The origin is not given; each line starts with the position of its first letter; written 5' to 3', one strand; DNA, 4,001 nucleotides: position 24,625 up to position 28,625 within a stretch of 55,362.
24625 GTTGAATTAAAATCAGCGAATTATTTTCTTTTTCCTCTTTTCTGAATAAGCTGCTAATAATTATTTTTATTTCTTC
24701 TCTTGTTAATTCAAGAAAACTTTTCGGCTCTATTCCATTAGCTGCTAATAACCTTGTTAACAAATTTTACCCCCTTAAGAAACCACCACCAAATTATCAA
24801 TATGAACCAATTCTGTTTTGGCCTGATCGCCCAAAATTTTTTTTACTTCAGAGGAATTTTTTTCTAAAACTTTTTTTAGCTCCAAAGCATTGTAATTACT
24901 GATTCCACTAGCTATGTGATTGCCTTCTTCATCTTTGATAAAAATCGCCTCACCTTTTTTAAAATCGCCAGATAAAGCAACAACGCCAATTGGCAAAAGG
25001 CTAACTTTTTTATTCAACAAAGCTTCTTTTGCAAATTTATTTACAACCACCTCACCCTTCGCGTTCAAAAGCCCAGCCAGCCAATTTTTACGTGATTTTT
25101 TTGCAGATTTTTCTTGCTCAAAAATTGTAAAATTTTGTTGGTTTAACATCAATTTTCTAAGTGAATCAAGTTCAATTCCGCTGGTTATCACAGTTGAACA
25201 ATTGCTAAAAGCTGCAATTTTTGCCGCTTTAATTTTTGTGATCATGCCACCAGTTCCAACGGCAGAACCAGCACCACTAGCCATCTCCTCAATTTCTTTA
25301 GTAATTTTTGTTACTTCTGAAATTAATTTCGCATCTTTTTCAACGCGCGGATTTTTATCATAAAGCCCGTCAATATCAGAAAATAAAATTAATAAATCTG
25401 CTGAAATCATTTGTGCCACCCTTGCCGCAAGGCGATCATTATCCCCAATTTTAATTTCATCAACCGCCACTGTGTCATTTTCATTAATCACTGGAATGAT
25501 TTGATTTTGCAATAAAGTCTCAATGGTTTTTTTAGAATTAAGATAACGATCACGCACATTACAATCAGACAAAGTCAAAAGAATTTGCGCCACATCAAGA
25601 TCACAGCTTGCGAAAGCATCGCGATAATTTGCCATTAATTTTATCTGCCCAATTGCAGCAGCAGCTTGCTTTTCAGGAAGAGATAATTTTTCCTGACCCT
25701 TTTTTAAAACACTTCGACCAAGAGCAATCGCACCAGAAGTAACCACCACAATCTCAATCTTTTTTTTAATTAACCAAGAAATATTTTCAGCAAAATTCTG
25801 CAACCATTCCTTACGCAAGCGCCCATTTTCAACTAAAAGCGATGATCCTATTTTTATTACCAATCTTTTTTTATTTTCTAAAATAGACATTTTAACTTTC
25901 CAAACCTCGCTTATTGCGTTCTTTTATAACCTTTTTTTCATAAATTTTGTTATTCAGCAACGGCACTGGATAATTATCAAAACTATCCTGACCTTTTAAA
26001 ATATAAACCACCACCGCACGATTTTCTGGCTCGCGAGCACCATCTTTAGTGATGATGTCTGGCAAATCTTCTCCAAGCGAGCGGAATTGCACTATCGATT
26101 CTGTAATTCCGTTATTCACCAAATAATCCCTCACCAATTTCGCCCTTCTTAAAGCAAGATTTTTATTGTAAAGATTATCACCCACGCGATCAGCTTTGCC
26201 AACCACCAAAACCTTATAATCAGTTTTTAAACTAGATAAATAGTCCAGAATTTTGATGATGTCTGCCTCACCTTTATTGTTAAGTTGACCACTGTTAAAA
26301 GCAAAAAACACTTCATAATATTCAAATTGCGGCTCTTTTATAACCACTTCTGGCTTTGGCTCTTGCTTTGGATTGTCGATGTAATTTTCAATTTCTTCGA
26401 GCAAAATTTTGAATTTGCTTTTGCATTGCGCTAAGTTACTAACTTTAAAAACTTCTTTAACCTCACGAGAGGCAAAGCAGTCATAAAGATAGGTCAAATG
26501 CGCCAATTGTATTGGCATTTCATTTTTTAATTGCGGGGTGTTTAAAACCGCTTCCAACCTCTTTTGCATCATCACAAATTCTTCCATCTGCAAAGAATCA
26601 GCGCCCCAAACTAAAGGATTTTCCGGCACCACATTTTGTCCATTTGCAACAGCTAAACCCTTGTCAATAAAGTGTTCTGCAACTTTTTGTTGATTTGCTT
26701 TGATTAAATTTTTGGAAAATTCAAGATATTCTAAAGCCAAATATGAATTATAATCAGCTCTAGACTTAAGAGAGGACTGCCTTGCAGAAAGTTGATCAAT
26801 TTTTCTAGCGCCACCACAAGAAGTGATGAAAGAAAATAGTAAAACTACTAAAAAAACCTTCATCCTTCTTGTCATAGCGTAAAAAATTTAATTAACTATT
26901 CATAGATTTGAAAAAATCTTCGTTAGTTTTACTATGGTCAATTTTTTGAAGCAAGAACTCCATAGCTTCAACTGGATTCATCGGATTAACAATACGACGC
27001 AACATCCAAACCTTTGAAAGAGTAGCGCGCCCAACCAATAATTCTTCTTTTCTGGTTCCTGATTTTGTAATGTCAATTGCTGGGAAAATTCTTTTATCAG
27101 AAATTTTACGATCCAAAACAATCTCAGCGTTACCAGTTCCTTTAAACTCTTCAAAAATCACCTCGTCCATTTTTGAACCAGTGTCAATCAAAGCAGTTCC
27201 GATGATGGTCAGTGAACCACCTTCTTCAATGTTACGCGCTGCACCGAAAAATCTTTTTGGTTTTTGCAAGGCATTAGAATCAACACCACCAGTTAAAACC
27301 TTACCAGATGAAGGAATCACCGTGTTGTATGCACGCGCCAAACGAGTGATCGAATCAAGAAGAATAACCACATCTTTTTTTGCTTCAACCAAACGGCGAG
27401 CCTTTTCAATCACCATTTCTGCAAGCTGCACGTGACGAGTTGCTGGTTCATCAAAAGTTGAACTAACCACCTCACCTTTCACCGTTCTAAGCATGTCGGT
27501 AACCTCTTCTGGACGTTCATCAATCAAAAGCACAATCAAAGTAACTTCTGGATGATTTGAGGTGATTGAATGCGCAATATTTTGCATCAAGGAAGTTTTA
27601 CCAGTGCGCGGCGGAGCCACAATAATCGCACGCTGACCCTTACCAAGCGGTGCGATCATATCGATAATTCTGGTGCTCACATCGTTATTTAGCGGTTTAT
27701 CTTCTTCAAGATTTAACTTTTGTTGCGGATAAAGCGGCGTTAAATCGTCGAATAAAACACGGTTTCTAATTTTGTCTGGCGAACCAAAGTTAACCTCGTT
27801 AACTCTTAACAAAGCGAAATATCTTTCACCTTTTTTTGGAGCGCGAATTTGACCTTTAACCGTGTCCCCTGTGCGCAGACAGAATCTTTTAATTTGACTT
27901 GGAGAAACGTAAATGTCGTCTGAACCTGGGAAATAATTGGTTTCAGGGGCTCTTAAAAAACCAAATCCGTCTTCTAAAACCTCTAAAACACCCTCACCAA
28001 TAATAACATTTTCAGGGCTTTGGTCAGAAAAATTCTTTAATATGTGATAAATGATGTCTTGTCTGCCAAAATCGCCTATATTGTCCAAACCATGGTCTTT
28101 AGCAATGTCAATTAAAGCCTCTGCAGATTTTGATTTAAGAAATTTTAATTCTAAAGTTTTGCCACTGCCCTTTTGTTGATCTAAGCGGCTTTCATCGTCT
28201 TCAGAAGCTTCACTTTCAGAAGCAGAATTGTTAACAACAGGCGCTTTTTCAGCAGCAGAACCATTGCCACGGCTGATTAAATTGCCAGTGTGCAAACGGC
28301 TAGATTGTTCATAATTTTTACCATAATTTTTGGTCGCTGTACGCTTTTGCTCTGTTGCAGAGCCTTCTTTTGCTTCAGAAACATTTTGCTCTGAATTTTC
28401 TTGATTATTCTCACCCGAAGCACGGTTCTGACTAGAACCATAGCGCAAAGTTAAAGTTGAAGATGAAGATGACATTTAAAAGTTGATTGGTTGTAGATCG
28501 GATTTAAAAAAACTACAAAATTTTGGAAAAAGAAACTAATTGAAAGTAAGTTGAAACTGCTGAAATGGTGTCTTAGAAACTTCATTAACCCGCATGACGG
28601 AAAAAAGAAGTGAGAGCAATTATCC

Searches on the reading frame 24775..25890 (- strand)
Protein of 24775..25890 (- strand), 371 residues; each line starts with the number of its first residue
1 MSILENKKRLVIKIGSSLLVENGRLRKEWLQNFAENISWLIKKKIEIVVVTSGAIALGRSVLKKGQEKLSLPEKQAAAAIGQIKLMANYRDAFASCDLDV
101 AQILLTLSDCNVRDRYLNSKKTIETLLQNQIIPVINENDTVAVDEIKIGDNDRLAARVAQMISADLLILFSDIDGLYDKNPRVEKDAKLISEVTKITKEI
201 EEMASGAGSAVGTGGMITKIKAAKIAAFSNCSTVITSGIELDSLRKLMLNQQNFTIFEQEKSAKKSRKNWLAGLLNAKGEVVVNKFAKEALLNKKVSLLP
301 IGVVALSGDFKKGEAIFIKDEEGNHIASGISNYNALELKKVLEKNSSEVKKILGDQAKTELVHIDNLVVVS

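Call 43: search_protein_families(library=pfam, proteins=[window:24775-25890:-], max_evalue=0.00001)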
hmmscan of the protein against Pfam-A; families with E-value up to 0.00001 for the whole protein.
window:24775-25890:- (371 aa): 2 families
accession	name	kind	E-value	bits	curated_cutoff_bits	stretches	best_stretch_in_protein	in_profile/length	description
PF00696.33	AA_kinase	-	2.7e-46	158.6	24.9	1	8-237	1-234/234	Amino acid kinase family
PF01472.26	PUA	-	3.8e-17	62.4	24.8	1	279-353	1-74/74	PUA domain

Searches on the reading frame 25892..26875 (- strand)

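Call 43: search_protein_families(library=pfam, proteins=[window:25892-26875:-], max_evalue=0.00001)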
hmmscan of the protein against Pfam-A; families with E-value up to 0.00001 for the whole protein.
window:25892-26875:- (327 aa): 1 family
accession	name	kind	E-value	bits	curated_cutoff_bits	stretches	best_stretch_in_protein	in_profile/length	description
PF00691.25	OmpA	-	4.3e-16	59.5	27.2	1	190-286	1-98/98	OmpA family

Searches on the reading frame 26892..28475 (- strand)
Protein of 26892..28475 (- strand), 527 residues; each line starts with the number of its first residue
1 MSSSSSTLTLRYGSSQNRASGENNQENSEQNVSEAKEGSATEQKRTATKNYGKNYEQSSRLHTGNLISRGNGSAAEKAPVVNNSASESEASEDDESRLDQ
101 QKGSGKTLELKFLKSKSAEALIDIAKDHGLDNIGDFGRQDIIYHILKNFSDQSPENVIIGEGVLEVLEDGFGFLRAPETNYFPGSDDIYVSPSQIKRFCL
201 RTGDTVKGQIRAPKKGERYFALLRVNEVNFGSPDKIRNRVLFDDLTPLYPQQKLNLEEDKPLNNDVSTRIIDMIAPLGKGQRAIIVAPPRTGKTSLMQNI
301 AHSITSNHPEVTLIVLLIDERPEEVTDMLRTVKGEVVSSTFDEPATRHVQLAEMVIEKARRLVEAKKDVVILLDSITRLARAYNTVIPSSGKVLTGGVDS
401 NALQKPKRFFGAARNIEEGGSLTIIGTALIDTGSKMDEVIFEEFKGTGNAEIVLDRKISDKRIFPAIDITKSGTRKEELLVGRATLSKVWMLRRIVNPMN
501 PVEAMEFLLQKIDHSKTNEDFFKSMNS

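Call 43: search_protein_families(library=pfam, proteins=[window:26892-28475:-], max_evalue=0.00001)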
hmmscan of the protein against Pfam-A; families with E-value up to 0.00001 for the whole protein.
window:26892-28475:- (527 aa): 3 families
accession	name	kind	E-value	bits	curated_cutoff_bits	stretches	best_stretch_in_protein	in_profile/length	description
PF07497.18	Rho_RNA_bind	-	5e-32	110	27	1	161-233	2-72/73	Rho termination factor, RNA-binding domain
PF00006.31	ATP-synt_ab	-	4.7e-30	105.3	29.5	1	268-472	2-211/213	ATP synthase alpha/beta family, nucleotide-binding domain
PF07498.18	Rho_N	-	8.7e-08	32.4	24.9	1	113-148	2-37/43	Rho termination factor, N-terminal domain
